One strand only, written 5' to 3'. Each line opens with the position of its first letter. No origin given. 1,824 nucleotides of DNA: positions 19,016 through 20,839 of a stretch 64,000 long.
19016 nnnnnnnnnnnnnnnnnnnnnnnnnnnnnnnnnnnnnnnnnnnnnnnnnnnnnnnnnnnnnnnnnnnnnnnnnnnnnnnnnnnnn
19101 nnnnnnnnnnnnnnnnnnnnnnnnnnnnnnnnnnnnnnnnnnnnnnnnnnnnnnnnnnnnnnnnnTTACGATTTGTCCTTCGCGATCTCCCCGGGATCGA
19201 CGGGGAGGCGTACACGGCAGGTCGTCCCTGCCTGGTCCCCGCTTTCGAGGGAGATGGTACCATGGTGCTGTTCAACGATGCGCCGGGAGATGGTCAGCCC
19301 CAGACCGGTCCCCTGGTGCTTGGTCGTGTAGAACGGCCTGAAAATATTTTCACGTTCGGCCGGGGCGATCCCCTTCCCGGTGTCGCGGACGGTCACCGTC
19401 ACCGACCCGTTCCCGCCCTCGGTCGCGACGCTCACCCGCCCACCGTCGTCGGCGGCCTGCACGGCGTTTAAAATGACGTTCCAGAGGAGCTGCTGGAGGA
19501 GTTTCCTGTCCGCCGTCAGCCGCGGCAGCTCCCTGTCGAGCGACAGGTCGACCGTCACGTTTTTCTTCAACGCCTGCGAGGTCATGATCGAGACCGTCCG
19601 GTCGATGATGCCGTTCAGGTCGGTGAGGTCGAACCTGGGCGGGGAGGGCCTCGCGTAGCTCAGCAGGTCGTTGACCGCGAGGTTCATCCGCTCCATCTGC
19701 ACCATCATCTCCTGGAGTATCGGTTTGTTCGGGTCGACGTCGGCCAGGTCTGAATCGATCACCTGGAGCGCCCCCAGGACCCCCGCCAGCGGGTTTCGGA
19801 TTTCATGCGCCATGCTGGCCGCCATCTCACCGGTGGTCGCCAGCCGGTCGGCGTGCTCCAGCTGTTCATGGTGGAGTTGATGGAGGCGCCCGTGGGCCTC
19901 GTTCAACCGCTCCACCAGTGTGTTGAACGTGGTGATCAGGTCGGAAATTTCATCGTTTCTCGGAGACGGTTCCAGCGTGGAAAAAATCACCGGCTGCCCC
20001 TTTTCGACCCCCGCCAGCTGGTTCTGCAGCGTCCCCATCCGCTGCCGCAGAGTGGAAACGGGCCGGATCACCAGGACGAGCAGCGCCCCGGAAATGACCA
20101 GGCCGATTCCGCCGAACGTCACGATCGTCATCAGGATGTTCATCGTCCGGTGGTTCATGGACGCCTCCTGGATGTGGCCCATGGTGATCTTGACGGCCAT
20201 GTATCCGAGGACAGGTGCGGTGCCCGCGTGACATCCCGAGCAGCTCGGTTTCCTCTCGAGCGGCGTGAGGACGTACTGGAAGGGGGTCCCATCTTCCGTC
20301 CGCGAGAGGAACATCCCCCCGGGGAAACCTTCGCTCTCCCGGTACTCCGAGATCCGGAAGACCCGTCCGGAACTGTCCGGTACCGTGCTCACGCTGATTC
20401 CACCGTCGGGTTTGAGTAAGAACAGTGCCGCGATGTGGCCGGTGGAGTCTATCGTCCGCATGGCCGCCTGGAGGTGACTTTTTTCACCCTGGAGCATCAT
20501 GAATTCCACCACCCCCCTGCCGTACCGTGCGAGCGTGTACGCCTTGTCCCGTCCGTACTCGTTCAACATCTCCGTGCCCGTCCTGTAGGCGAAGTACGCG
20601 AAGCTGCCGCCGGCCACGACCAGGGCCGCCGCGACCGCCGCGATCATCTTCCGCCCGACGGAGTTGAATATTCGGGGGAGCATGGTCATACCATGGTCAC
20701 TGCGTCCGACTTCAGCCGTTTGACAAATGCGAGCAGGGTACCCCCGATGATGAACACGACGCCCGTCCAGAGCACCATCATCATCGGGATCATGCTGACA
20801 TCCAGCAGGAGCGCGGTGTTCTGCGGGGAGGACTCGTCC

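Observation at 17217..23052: Sigma-54-promoted operon coupling a CcmF heme lyase to a heme-c sensor kinase and an NtrC-type activator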

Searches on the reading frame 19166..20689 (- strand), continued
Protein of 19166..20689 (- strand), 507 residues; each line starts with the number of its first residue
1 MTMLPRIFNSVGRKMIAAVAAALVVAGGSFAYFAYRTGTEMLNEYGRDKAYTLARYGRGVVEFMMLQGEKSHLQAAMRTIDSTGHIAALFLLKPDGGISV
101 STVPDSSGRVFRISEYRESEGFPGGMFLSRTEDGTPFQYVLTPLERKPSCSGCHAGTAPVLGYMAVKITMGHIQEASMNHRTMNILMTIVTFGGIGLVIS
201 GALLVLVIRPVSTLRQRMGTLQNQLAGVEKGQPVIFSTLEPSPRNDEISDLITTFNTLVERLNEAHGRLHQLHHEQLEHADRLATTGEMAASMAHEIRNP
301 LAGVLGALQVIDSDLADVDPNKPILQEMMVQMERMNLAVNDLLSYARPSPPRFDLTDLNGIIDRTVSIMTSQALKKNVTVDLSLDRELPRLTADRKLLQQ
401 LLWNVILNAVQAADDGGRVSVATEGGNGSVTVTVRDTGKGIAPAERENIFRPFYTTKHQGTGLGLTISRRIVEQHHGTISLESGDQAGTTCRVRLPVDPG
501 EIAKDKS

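Call 68: find_encoding_contigs(protein=P0378, flank=10000, max_places=1)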
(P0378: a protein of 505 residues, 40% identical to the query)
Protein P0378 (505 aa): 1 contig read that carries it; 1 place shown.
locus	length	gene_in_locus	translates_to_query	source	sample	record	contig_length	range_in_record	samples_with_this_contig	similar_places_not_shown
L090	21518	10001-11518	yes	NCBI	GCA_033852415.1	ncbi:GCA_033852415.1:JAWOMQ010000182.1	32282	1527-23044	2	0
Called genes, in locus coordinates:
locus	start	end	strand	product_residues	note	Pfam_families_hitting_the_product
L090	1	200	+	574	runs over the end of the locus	?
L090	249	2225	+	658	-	PF09699:Paired_CXXCH_1 (faint), PF14522:Cytochrome_C7 (faint), PF14537:Cytochrom_c3_2 (faint), PF22113:Mtrc-MtrF_II-IV_dom (faint), PF02085:Cytochrom_CIII (weak)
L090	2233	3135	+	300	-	PF01292:Ni_hydr_CYTB (weak)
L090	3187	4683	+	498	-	PF03264:Cytochrom_NNT, PF14522:Cytochrome_C7 (faint), PF14537:Cytochrom_c3_2 (faint)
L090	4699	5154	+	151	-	PF25471:TM_PetC (weak), PF00355:Rieske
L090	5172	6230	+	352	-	PF00033:Cytochrome_B, PF13631:Cytochrom_B_N_2, PF00032:Cytochrom_B_C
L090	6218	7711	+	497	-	PF22678:Cytochrom_c_NrfB-like (faint), PF09699:Paired_CXXCH_1 (faint), PF13435:Cytochrome_C554 (faint), PF14522:Cytochrome_C7 (faint), PF14537:Cytochrom_c3_2 (weak)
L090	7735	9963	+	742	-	PF01578:Cytochrom_C_asm, PF16327:CcmF_C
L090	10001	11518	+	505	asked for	PF14501:HATPase_c_5 (faint), PF00672:HAMP (faint), PF00512:HisKA, PF02518:HATPase_c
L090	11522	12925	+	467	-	PF00072:Response_reg, PF00158:Sigma54_activat, PF14532:Sigma54_activ_2, PF00004:AAA (weak), PF07724:AAA_2, PF07728:AAA_5, PF25601:AAA_lid_14, PF02954:HTH_8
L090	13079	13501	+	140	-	PF00072:Response_reg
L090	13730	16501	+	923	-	PF14522:Cytochrome_C7 (faint), PF22113:Mtrc-MtrF_II-IV_dom (faint), PF13435:Cytochrome_C554 (faint), PF09699:Paired_CXXCH_1, PF13860:FlgD_ig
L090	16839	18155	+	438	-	-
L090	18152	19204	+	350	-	PF05495:zf-CHY (faint), PF14522:Cytochrome_C7 (weak)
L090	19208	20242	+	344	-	PF14522:Cytochrome_C7 (faint), PF14537:Cytochrom_c3_2 (faint)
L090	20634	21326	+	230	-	PF01578:Cytochrom_C_asm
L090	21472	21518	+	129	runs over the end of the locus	PF03100:CcmE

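Call 85: find_related_loci(query=L090:20634-21326:+, collection=metagenome_contigs, flank=10000)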
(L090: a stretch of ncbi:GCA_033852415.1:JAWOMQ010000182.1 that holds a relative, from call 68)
Query L090:20634-21326:+ (230 aa) in metagenome_contigs; peptide patterns used: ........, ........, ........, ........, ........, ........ (x = any residue, [..] = any of these).
600 stretches matched a pattern (row limit reached: there are more); 582 encode a relative of the query (tblastn E <= 1e-3); the best 80 are kept; 80 distinct loci.
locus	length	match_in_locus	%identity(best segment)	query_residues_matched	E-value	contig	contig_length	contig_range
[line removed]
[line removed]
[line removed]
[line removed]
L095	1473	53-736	69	2-229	1e-113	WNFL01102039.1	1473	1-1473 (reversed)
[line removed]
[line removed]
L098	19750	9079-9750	69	5-229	4e-104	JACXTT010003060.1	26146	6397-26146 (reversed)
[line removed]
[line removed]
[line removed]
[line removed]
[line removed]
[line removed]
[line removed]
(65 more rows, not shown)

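Call 96: search_protein_families(library=ncbifam, proteins=[window:19166-20689:-], max_evalue=0.00001)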
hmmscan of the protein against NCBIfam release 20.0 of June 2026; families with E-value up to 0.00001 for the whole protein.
window:19166-20689:- (507 aa): 80 families (the best 25 are shown)
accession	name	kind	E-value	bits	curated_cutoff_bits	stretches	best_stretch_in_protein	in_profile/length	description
NF008468.0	PRK11360.1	equivalog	3.4e-68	230.5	646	1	274-501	384-612/616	two-component system sensor histidine kinase AtoS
NF007688.0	PRK10364.1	equivalog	3.4e-54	184.3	479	1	268-498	222-452/460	two-component system sensor histidine kinase ZraS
NF053867.1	SprKinKinDBac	equivalog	2.5e-42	145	775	1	278-497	278-497/500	sporulation kinase KinD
NF010411.0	PRK13837.1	equivalog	3.9e-41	140.9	647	1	256-502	419-680/828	two-component system VirA-like sensor kinase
TIGR02956.1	TMAO_torS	equivalog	1e-35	123.2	676.5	1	260-505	441-690/967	TMAO reductase system sensor histidine kinase/response regulator TorS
NF011874.0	PRK15347.1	equivalog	4.5e-35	121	852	1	202-498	305-615/921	two component system sensor kinase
NF046044.1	PnpS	equivalog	6.3e-35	120.9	400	1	289-496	173-390/390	two-component system histidine kinase PnpS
TIGR01386.1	cztS_silS_copS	subfamily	2e-34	119.4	292.55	1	177-496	153-457/457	heavy metal sensor histidine kinase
NF041777.1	sens_FixL_Rhizob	equivalog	1.3e-32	113.1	850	1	263-499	240-483/485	sensor protein FixL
NF052574.1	HisKinEspCMyxo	equivalog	1.3e-32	112.9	1200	1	275-504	406-644/785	serine histidine kinase EspC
NF033092.0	HK_WalK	equivalog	1.4e-32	113.1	725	1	288-497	374-594/594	cell wall metabolism sensor histidine kinase WalK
NF008312.0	PRK11100.1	equivalog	3.7e-32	111.8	356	1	192-497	191-474/477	two-component system sensor histidine kinase CreC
TIGR02966.1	phoR_proteo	equivalog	9.3e-32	110.3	334.2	1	289-494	117-332/333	phosphate regulon sensor histidine kinase PhoR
NF038348.1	T2SS_HK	subfamily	1.9e-31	109.2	450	1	327-497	403-573/574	histidine kinase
NF006800.0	PRK09303.1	equivalog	2.5e-30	105.7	342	1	265-497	130-377/383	histidine kinase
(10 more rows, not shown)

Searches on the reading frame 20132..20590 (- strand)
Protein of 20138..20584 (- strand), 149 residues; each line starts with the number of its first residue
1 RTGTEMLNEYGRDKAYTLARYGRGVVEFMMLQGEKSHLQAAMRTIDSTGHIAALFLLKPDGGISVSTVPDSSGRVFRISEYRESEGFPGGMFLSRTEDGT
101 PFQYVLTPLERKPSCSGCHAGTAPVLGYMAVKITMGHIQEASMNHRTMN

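Call 50: search_solved_structures(query=window:20138-20584:-, max_evalue=10)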
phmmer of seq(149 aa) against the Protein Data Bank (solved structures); distinct sequences matched with E-value up to 10: 2.
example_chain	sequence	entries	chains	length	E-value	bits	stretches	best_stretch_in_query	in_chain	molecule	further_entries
1wj4_A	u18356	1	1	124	0.46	13.6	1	27-93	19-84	KIAA0794 protein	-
3ouq_A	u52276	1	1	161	4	10.5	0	100-122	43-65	Cytochrome c family protein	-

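Call 58: search_protein_representatives(protein=window:20138-20584:-)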
Query: 149 residues. Proteins with E-value up to 0.001 (for the whole library): 32; up to 1e-10: 9; up to 1e-30: 0. The best 32 are listed.
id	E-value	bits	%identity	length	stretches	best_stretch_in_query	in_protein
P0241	2.5e-20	89.0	32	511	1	1-149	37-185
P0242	8.9e-20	87.2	30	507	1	1-147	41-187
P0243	3.9e-19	85.2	32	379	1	2-149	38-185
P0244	6.2e-18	81.3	30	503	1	1-149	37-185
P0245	3.2e-16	75.7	30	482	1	2-149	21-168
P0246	3.5e-15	72.3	29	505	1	2-149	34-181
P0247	3.0e-14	69.3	26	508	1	1-149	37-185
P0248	1.4e-12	63.9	28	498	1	1-149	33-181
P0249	1.8e-11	60.3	32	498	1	2-149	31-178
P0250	1.6e-10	57.3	30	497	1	2-149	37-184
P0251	3.3e-10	56.2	25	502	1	2-147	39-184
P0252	5.1e-09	52.4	23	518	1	1-149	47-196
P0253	1.5e-08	50.9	27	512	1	2-149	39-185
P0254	1.7e-07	47.4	28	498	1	24-133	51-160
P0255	5.1e-07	45.9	21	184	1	1-143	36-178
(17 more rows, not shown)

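Call 72: search_protein_families(library=pfam, alignment_id=A2, max_evalue=1)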
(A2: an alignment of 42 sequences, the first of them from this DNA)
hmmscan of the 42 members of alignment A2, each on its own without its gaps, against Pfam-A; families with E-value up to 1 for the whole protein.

A. member 1, seq(153 aa): 1 family
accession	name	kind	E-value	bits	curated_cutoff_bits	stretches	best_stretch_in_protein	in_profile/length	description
PF21563.3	Mcp40H-20_sensor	-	0.12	13.1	27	1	96-133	70-107/112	Methyl-accepting chemotaxis sensory transducer, class 40H, sensor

B. families by the number of members that match (of 42 scanned): 29 families (the first 25 are shown)
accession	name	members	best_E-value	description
PF11845.13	Tll0287-like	29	0.0015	Tll0287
PF21563.3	Mcp40H-20_sensor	26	6.1e-05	Methyl-accepting chemotaxis sensory transducer, class 40H, sensor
PF02743.24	dCache_1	5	0.0063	Cache domain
PF09984.15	sCache_4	2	0.032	Single cache domain 4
PF14827.12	dCache_3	2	0.035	Double sensory domain of two-component sensor kinase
PF17203.10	sCache_3_2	2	0.095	Single cache domain 3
PF03259.23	Robl_LC7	2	0.13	Roadblock/LC7 domain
PF21085.3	CusS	1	0.0099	CusS sensor domain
PF02348.25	CTP_transf_3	1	0.034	Cytidylyltransferase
PF23551.1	Zn_ribbon_20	1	0.039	Zinc beta-ribbon domain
PF11648.16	RIG-I_C-RD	1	0.04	C-terminal domain of RIG-I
PF23846.1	Cache_WalK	1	0.046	WalK sensor protein kinase Chache domain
PF21462.3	PsaS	1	0.061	Ph 6 antigen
PF17725.7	YBD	1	0.083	YAP binding domain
PF22088.1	HIT-like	1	0.085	HIT-related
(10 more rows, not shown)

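Call 77: predict_structure(alignment_id=A2)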
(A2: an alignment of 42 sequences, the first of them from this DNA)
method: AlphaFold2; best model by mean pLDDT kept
length: 153 residues; sequences in the alignment: 42
mean_pLDDT: 84.2   pTM: 0.78
mean pLDDT of the five models: 84.2, 84.0, 82.9, 81.8, 80.6
residues with pLDDT >= 90: 59; 70-90: 76; 50-70: 15; < 50: 3
segments of 3 or more residues with pLDDT < 50: none
pLDDT, mean of each block of 10 residues (from residue 1): 67 88 90 83 78 88 91 83 92 92 93 89 90 87 62 50
secondary structure, 60 per line:
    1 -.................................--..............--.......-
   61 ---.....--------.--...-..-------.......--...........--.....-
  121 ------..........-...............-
elements in order: H2-34 H37-50 E53-59 E64-68 E93-99 E102-112 H115-119 E127-136 H138-152
